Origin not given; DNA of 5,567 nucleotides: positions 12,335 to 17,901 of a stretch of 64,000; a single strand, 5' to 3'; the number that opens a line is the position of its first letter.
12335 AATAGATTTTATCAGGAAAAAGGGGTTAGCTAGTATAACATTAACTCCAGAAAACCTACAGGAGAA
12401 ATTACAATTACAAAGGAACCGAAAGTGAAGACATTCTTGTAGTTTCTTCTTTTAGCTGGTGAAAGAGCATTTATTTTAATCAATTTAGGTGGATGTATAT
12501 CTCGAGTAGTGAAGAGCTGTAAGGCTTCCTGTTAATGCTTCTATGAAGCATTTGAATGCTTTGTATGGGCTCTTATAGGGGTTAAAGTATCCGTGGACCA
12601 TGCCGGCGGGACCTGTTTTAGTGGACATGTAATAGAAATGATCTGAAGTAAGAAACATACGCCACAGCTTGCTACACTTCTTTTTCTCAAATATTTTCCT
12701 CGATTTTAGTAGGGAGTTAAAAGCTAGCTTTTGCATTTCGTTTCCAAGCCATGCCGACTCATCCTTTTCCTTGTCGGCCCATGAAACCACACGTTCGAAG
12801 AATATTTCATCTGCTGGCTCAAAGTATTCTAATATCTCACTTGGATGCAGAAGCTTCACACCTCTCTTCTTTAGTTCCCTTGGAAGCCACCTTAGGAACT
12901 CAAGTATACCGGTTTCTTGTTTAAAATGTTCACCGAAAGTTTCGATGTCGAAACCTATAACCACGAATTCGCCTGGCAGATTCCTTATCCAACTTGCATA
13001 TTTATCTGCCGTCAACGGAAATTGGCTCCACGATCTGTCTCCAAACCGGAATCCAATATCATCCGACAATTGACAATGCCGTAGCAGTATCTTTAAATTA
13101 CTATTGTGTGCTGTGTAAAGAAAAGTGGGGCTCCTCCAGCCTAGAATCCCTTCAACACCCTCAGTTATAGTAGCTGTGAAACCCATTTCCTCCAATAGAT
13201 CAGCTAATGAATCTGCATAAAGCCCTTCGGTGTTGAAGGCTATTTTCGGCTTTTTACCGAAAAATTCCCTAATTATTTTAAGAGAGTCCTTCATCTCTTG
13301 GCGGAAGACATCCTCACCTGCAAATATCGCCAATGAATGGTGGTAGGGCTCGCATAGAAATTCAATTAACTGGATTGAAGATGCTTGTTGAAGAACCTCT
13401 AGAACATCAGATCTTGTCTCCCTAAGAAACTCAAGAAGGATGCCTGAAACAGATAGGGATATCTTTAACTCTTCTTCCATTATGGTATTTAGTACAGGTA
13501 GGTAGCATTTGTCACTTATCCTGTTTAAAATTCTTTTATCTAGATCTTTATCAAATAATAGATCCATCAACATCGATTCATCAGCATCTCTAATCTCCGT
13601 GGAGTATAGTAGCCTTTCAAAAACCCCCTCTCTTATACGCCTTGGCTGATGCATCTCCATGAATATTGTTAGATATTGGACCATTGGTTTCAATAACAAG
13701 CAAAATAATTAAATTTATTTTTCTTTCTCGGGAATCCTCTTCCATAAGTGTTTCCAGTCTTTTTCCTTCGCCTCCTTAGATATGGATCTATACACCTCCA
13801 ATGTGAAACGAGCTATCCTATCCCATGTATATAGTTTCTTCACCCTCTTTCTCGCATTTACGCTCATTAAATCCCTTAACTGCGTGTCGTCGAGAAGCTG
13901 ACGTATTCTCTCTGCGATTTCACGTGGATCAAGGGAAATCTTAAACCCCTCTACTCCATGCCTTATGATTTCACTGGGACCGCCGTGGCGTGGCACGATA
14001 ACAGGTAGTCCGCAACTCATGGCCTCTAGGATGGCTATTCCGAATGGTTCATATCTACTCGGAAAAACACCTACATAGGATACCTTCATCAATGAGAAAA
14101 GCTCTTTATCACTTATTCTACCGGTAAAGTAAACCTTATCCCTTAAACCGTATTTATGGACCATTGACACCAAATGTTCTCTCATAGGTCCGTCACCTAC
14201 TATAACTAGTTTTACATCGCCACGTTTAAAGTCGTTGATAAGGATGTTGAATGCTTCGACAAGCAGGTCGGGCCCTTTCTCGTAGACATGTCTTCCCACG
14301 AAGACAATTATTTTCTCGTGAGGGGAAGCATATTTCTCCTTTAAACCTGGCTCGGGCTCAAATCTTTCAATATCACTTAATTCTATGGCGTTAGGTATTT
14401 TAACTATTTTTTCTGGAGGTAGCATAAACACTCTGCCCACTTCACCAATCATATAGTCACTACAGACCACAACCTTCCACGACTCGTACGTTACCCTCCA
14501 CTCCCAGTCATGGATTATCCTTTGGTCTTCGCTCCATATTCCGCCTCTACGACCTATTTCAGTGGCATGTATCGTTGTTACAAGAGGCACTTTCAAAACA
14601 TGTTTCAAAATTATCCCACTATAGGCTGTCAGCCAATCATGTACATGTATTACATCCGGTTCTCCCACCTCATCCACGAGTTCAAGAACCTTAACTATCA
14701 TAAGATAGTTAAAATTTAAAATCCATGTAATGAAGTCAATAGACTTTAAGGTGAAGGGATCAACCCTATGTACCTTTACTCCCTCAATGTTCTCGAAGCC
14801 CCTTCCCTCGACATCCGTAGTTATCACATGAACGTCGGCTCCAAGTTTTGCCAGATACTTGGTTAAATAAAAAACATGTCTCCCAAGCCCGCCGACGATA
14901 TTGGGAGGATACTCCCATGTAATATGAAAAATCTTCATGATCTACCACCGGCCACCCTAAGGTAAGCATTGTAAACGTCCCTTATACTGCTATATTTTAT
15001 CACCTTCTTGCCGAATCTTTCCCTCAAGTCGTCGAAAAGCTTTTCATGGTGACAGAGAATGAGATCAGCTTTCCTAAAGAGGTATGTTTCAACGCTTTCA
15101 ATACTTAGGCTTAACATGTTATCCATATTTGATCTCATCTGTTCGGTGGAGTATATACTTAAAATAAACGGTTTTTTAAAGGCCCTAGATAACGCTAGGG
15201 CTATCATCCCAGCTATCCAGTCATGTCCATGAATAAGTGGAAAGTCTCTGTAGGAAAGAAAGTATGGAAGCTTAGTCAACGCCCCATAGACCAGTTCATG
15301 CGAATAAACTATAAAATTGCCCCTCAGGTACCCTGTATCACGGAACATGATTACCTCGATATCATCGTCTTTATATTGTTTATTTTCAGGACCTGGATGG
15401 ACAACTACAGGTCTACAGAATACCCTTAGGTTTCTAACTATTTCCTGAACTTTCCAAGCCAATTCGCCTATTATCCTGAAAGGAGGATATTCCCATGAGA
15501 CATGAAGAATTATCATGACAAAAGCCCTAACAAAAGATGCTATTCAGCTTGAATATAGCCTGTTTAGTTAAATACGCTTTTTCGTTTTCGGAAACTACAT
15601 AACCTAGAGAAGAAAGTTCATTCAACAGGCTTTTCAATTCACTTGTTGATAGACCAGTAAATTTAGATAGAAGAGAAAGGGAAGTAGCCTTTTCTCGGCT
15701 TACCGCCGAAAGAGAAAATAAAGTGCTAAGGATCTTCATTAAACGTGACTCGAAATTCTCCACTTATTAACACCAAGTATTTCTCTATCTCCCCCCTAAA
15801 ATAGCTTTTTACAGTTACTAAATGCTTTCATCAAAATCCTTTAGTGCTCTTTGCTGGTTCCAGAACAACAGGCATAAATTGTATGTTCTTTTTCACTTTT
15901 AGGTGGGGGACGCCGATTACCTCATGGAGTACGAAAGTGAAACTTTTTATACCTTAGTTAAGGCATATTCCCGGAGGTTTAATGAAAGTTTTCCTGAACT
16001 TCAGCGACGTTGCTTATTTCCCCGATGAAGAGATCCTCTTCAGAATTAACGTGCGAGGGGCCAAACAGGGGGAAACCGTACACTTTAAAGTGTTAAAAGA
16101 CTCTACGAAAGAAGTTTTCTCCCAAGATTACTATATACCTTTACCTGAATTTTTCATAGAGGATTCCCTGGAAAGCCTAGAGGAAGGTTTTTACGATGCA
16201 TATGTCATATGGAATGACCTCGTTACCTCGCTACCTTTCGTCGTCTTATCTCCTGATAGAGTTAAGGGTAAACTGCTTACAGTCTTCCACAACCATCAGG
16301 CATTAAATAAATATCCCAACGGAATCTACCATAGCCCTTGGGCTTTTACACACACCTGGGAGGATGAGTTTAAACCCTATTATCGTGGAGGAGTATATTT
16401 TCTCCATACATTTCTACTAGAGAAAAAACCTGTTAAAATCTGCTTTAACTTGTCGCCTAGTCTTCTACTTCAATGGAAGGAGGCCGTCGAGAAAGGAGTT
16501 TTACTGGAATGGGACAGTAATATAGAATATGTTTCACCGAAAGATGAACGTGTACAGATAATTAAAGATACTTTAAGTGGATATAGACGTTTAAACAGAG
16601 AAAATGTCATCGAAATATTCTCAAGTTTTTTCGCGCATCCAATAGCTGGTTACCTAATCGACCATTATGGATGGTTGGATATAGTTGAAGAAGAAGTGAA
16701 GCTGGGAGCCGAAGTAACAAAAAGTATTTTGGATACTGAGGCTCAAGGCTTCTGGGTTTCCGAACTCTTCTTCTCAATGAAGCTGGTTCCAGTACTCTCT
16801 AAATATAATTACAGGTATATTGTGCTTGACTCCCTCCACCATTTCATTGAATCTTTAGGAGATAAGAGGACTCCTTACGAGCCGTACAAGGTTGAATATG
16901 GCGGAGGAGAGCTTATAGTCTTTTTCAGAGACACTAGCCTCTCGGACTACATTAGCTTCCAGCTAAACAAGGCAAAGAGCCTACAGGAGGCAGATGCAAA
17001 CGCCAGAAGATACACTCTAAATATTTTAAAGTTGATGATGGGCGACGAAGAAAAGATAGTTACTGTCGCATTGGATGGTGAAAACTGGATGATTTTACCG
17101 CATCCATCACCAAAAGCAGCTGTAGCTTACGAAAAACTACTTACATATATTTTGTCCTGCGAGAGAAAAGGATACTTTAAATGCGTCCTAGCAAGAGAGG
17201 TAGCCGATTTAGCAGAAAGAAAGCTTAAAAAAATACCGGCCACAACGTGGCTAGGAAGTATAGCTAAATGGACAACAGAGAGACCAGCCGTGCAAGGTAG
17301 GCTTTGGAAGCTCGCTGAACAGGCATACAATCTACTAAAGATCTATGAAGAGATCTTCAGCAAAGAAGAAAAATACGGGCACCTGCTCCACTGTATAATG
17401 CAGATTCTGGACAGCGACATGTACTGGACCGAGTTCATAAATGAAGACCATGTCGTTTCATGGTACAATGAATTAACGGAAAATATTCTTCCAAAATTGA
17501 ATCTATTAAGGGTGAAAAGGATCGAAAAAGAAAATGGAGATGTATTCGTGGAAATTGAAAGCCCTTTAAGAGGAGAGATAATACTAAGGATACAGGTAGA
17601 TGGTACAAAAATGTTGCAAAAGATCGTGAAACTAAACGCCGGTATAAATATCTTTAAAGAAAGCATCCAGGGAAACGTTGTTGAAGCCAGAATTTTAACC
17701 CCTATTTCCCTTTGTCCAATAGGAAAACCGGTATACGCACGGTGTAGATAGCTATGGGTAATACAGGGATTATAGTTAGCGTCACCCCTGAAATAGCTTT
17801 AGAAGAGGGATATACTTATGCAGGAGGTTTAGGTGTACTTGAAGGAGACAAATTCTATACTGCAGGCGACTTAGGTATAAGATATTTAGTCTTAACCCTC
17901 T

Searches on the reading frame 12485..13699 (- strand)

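Call 14: search_protein_families(library=pfam, proteins=[window:12485-13699:-], max_evalue=0.001)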
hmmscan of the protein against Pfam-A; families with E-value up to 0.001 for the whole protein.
window:12485-13699:- (404 aa): 1 family
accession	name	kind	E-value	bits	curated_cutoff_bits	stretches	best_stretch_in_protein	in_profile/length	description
PF03065.20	Glyco_hydro_57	-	7.6e-61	206.4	21.2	1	12-298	2-287/291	Glycosyl hydrolase family 57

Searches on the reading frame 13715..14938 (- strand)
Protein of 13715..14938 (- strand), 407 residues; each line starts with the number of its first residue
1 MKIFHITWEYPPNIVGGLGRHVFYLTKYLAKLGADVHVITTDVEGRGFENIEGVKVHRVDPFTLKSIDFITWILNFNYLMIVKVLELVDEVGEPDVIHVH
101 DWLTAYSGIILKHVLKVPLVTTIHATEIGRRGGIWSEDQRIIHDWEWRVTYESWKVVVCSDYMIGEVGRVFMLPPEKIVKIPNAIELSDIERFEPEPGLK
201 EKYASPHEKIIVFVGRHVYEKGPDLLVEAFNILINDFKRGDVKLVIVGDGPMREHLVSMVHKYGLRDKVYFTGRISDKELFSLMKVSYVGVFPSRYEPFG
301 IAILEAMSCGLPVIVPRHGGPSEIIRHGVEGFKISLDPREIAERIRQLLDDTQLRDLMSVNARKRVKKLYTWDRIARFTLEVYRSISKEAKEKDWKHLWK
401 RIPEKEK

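Call 14: search_protein_families(library=pfam, proteins=[window:13715-14938:-], max_evalue=0.001)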
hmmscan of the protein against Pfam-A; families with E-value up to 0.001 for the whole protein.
window:13715-14938:- (407 aa): 8 families
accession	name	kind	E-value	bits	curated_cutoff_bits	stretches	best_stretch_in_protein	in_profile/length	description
PF00534.26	Glycos_transf_1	-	5.9e-45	153.3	26.4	1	204-365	10-172/172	Glycosyl transferases group 1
PF13692.12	Glyco_trans_1_4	-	4.1e-38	131.3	27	1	209-351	2-142/142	Glycosyl transferases group 1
PF13439.12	Glyco_transf_4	-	1.3e-29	103.9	28.5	1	15-188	1-169/170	Glycosyltransferase Family 4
PF08323.17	Glyco_transf_5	-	3.5e-20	73.2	22.7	1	2-146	1-187/239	Starch synthase catalytic domain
PF13579.12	Glyco_trans_4_4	-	3.1e-17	63.8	29.7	1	16-183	1-157/158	Glycosyl transferase 4-like domain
PF20706.3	GT4-conflict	-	6.7e-12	45.5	26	1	193-377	177-383/385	Family 4 Glycosyltransferase in conflict systems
PF13524.12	Glyco_trans_1_2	-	4.2e-09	36.9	25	1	241-380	14-143/144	Glycosyl transferase-like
PF13477.12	Glyco_trans_4_2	-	2.3e-08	34.7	23.4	1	21-128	12-111/139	Glycosyl transferase 4-like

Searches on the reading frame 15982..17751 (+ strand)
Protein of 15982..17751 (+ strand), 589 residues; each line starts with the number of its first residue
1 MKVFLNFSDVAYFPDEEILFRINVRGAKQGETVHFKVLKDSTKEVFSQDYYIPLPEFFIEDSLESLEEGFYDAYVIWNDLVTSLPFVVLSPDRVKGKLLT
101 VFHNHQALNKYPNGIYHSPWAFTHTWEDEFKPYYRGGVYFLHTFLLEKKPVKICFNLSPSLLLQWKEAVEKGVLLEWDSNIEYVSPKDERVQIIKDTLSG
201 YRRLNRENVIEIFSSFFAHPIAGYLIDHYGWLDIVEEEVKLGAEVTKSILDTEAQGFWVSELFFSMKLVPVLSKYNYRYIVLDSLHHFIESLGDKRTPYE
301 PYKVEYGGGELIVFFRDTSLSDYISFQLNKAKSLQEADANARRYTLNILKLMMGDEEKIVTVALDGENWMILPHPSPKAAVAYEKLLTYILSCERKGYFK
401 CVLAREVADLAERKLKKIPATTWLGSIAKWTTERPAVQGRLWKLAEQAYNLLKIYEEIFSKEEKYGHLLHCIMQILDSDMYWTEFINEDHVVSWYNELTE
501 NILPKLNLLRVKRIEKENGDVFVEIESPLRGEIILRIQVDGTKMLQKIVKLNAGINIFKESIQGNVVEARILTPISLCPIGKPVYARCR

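Call 45: search_protein_families(library=pfam, proteins=[window:15982-17751:+], max_evalue=0.0001)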
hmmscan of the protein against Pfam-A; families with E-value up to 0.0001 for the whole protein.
window:15982-17751:+ (589 aa): 1 family
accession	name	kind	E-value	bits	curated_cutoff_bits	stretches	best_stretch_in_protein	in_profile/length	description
PF03065.20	Glyco_hydro_57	-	1.2e-33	117.1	21.2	1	101-409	3-280/291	Glycosyl hydrolase family 57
